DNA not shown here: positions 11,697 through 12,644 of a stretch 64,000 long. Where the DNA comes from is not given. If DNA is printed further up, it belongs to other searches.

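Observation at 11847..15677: Non-canonical che-like phosphorelay: ChpT-type histidine phosphotransferase directly upstream of a CheA(two CheW domains)-receiver hybrid and CheW, with no MCP, CheY, CheB or CheR nearby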

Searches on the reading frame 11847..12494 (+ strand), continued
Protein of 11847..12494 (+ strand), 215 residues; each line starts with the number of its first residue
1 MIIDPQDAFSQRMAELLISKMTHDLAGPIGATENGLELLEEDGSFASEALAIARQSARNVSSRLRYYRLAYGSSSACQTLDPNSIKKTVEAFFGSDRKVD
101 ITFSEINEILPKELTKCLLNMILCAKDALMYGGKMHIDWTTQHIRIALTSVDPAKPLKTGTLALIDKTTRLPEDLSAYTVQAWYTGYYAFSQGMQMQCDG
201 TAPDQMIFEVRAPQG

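Call 20: get_annotated_region(hit=H8, flank=9000)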
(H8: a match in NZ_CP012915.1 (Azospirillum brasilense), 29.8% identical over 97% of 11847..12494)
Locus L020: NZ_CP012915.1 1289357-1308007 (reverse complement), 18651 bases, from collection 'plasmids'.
description: Azospirillum brasilense strain Sp 7 plasmid ABSP7_p1, complete sequence
organism: Azospirillum brasilense (NCBI taxid 192)
taxonomy: Bacteria; Pseudomonadota; Alphaproteobacteria; Rhodospirillales; Azospirillaceae; Azospirillum; Azospirillum brasilense
host: -; source: Digitaria eriantha,microbe,root; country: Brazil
typing (MOB-suite, as given by PLSDB): non-mobilizable; replicon rep_cluster_622
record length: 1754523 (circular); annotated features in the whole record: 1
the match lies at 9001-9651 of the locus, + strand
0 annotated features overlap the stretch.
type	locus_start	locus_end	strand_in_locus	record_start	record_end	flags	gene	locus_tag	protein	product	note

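Call 38: search_solved_structures(query=window:11847-12494:+, max_evalue=0.01, show_alignments=2)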
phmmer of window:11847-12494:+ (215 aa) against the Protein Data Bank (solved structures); distinct sequences matched with E-value up to 0.01: 3.
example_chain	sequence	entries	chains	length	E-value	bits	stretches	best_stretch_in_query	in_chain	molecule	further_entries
4qpj_A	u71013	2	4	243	1.2e-24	90.3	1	13-207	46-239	Phosphotransferase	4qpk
4fmt_A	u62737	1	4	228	6.4e-11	45.5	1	11-195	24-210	ChpT protein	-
4fpp_A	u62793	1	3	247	8.3e-11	45.2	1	11-195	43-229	phosphotransferase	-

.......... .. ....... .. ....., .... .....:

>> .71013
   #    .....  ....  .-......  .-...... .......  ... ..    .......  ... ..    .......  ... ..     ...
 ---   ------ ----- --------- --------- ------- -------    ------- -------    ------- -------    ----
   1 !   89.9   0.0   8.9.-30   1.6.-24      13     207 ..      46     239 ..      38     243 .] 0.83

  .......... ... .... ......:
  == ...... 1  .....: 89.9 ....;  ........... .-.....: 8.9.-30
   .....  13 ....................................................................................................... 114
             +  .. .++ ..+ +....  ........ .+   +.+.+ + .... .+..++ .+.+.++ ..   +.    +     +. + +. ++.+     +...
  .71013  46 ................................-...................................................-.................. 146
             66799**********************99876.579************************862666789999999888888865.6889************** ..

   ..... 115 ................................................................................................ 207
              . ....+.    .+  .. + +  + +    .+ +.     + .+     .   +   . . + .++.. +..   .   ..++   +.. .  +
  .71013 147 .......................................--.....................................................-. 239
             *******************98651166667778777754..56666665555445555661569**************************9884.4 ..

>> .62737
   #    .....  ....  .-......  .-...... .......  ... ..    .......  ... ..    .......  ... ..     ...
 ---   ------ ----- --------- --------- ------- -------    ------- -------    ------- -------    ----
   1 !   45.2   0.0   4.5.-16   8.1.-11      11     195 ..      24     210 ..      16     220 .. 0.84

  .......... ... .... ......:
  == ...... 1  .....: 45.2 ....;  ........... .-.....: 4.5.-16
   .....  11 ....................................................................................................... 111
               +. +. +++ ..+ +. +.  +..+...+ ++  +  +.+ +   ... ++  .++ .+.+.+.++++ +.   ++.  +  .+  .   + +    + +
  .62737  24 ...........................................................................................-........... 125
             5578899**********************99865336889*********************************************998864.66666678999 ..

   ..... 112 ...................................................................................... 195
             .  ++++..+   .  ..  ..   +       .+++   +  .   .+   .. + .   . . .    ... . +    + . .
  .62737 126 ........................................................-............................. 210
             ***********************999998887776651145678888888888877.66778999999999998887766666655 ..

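Call 41: get_annotated_region(hit=H7, flank=5000)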
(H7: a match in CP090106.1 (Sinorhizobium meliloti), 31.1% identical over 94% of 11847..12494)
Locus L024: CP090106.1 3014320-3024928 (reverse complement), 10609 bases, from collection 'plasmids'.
description: Sinorhizobium meliloti strain Ak57 plasmid pSymB, complete sequence
organism: Sinorhizobium meliloti (NCBI taxid 382)
taxonomy: Bacteria; Pseudomonadota; Alphaproteobacteria; Hyphomicrobiales; Rhizobiaceae; Sinorhizobium; Sinorhizobium meliloti
host: -; source: Medicago,Cell culture,Plant nodule; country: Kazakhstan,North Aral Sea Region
typing (MOB-suite, as given by PLSDB): non-mobilizable
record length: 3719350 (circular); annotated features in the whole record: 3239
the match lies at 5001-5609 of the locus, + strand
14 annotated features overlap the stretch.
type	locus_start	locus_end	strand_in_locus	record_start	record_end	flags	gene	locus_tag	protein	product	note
CDS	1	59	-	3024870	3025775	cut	rpoH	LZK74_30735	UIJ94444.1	RNA polymerase sigma factor RpoH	-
CDS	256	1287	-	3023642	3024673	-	-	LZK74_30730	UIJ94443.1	RluA family pseudouridine synthase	-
CDS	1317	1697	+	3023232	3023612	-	-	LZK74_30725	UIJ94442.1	hypothetical protein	-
CDS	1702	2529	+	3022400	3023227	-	-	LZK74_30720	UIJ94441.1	RNA methyltransferase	-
CDS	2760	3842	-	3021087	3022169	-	-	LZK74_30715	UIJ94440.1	hypothetical protein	-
CDS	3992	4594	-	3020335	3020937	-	-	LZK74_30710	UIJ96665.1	DUF1134 domain-containing protein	-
CDS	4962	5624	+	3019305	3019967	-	-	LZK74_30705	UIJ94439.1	histidine phosphotransferase family protein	-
CDS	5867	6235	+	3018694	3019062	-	-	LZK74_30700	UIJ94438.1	response regulator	-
CDS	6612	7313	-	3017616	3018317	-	ctrA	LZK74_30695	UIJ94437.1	cell cycle two-component system response regulator CtrA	-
CDS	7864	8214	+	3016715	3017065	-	-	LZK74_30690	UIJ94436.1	flagellar export protein FliJ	-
CDS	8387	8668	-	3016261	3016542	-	-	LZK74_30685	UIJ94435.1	GNAT family N-acetyltransferase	-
CDS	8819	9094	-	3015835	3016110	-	-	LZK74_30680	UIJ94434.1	DUF1153 domain-containing protein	-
CDS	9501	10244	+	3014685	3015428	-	-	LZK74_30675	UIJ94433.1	LuxR family transcriptional regulator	-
CDS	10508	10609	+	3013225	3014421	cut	mnmA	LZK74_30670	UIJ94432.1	tRNA 2-thiouridine(34) synthase MnmA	-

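Call 42: get_annotated_region(hit=H17, flank=5000)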
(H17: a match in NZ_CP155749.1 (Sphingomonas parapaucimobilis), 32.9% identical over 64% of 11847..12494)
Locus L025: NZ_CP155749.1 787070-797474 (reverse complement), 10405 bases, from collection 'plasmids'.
description: Sphingomonas parapaucimobilis strain YK209 plasmid unnamed1, complete sequence
organism: Sphingomonas parapaucimobilis (NCBI taxid 28213)
taxonomy: Bacteria; Pseudomonadota; Alphaproteobacteria; Sphingomonadales; Sphingomonadaceae; Sphingomonas; Sphingomonas parapaucimobilis
host: -; source: Chinese cabbage; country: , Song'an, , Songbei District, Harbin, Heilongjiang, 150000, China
typing (MOB-suite, as given by PLSDB): non-mobilizable
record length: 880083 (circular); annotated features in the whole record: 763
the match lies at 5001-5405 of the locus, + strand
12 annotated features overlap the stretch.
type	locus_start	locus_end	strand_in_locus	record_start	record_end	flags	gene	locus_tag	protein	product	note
CDS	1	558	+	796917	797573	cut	-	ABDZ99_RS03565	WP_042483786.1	alpha/beta hydrolase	-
CDS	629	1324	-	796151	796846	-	-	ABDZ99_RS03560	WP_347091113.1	aspartate/glutamate racemase family protein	-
CDS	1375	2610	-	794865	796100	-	-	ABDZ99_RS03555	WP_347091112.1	NAD(P)/FAD-dependent oxidoreductase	-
CDS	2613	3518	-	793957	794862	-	rpoH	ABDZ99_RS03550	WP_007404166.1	RNA polymerase sigma factor RpoH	GO:0006352 - DNA-templated transcription initiation [Evidence IEA]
CDS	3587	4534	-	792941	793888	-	-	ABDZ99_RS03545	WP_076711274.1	RluA family pseudouridine synthase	-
CDS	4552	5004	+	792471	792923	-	-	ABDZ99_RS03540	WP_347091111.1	M67 family metallopeptidase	-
CDS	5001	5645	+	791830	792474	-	-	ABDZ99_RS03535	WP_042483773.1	histidine phosphotransferase family protein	-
CDS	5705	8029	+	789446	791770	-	-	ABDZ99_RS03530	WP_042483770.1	chemotaxis protein CheW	GO:0006935 - chemotaxis [Evidence IEA]; GO:0007165 - signal transduction [Evidence IEA]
CDS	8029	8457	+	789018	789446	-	-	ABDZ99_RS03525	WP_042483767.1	chemotaxis protein CheW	-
CDS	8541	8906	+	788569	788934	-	-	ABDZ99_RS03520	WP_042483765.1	response regulator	GO:0000160 - phosphorelay signal transduction system [Evidence IEA]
CDS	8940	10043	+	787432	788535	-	cheB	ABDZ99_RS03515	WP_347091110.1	chemotaxis-specific protein-glutamate methyltransferase CheB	GO:0006935 - chemotaxis [Evidence IEA]; GO:0000160 - phosphorelay signal transduction system [Evidence IEA]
CDS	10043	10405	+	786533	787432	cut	-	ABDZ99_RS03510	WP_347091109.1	protein-glutamate O-methyltransferase CheR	GO:0032259 - methylation [Evidence IEA]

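Call 43: get_annotated_region(hit=H21, flank=5000)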
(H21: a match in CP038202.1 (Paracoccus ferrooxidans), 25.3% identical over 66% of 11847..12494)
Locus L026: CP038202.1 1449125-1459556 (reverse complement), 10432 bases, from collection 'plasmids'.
description: Paracoccus ferrooxidans strain NCCB 100066 plasmid pFER4, complete sequence
organism: Paracoccus ferrooxidans (NCBI taxid 327104)
taxonomy: Bacteria; Pseudomonadota; Alphaproteobacteria; Rhodobacterales; Paracoccaceae; Paracoccus; Paracoccus ferrooxidans
host: -; source: single cell,bioreactor; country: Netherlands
typing (MOB-suite, as given by PLSDB): non-mobilizable; replicon rep_cluster_746; mating-pair formation MPF_T
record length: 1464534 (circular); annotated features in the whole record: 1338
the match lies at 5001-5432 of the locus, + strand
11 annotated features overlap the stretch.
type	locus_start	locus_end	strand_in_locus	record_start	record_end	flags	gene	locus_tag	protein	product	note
CDS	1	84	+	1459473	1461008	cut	ubiB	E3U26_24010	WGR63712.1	2-polyprenylphenol 6-hydroxylase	-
CDS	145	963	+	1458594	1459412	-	-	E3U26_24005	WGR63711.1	YmdB family metallophosphoesterase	-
CDS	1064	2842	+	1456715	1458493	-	-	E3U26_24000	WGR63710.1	SLC13 family permease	-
CDS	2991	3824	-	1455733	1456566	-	-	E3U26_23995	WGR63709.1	1-acyl-sn-glycerol-3-phosphate acyltransferase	-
CDS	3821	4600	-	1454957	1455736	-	-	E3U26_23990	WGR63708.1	GNAT family N-acetyltransferase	-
CDS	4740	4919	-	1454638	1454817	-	-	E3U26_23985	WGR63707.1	DUF3553 domain-containing protein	-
CDS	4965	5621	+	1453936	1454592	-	-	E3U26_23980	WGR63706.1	histidine phosphotransferase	-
CDS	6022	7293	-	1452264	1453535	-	-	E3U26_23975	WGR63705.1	glutamate-5-semialdehyde dehydrogenase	-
CDS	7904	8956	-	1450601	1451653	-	-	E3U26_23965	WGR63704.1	extracellular solute-binding protein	-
CDS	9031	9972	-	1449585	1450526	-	-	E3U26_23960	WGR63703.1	TPM domain-containing protein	-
CDS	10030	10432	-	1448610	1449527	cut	ppk2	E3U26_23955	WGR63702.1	polyphosphate kinase 2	-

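Call 67: search_protein_families(library=ncbifam, proteins=[L019:12444-12833:+], max_evalue=1e-8)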
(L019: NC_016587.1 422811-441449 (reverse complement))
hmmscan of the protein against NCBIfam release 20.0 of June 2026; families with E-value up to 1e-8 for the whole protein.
L019:12444-12833:+ (130 aa): 43 families (the best 25 are shown)
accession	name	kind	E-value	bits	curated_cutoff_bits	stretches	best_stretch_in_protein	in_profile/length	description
NF011874.0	PRK15347.1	equivalog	4.2e-15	54.9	852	1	7-109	692-795/921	two component system sensor kinase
NF041866.1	EpsW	equivalog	5.5e-15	55.1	200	1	3-123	3-125/131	exopolysaccharide biosynthesis response regulator EpsW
NF007135.0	PRK09581.1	equivalog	5.8e-15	55.1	474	1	7-125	4-121/457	PleD family two-component system response regulator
NF008318.0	PRK11107.1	equivalog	6.3e-15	54.3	890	1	6-112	668-774/920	two-component sensor histidine kinase BarA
NF053854.1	RespRegPhoBBctds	equivalog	8.8e-15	54.7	270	1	8-109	1-100/225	two-component system response regulator PhoB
TIGR02154.1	PhoB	equivalog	2.2e-14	53.3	296.2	1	6-110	3-107/226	phosphate regulon transcriptional regulator PhoB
NF008099.0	PRK10841.1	equivalog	2.7e-14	51.9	920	1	7-124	826-937/949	two-component system sensor histidine kinase RcsC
TIGR02956.1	TMAO_torS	equivalog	6.6e-14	51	676.5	1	6-127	702-824/967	TMAO reductase system sensor histidine kinase/response regulator TorS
NF040689.1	MtrAB_MtrA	equivalog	5.6e-13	48.7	300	1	8-119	1-109/219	MtrAB system response regulator MtrA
NF041733.1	resp_reg_CseB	equivalog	1.1e-12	47.8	350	1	7-118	2-109/228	two-component system response regulator CseB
NF006900.1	PRK09390.1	equivalog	2.4e-12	46.8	255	1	7-127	6-124/203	response regulator FixJ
NF045944.1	ResRegRpaBCyano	equivalog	2.5e-12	46.7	330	1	9-109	1-97/229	response regulator transcription factor RpaB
TIGR01387.1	cztR_silR_copR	subfamily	2.6e-12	46.8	279.2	1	8-124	1-115/218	heavy metal response regulator transcription factor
NF007969.0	PRK10693.1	equivalog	5e-12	45.5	329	1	7-107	9-106/337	two-component system response regulator RssB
NF007005.1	PRK09468.1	equivalog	7.3e-12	45.2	331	1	5-121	3-117/237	osmolarity response regulator transcription factor OmpR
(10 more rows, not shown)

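Call 69: search_protein_families(library=pfam, proteins=[L025:5705-8029:+, L024:5867-6235:+], max_evalue=0.001)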
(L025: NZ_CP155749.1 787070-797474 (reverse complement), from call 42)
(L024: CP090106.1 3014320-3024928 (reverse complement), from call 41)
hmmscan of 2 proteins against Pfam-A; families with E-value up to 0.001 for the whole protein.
L025:5705-8029:+ (774 aa): 4 families
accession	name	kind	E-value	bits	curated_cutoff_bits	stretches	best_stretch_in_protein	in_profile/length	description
PF01584.24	CheW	-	4.3e-18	65.7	23.5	1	397-522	3-136/138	CheW-like domain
PF02518.31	HATPase_c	-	3.3e-17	63.4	26.4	1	251-390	4-110/111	Histidine kinase-, DNA gyrase B-, and HSP90-like ATPase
PF01627.28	Hpt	-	5.6e-17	62.2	24.6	1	3-95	1-82/84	Hpt domain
PF02895.20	H-kinase_dim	-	1.7e-06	28.8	23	1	143-202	2-67/68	Signal transducing histidine kinase, homodimeric domain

L024:5867-6235:+ (122 aa): 1 family
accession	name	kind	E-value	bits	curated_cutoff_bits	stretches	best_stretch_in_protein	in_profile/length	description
PF00072.30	Response_reg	-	7.8e-12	45.8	30.2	1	7-113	2-108/111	Response regulator receiver domain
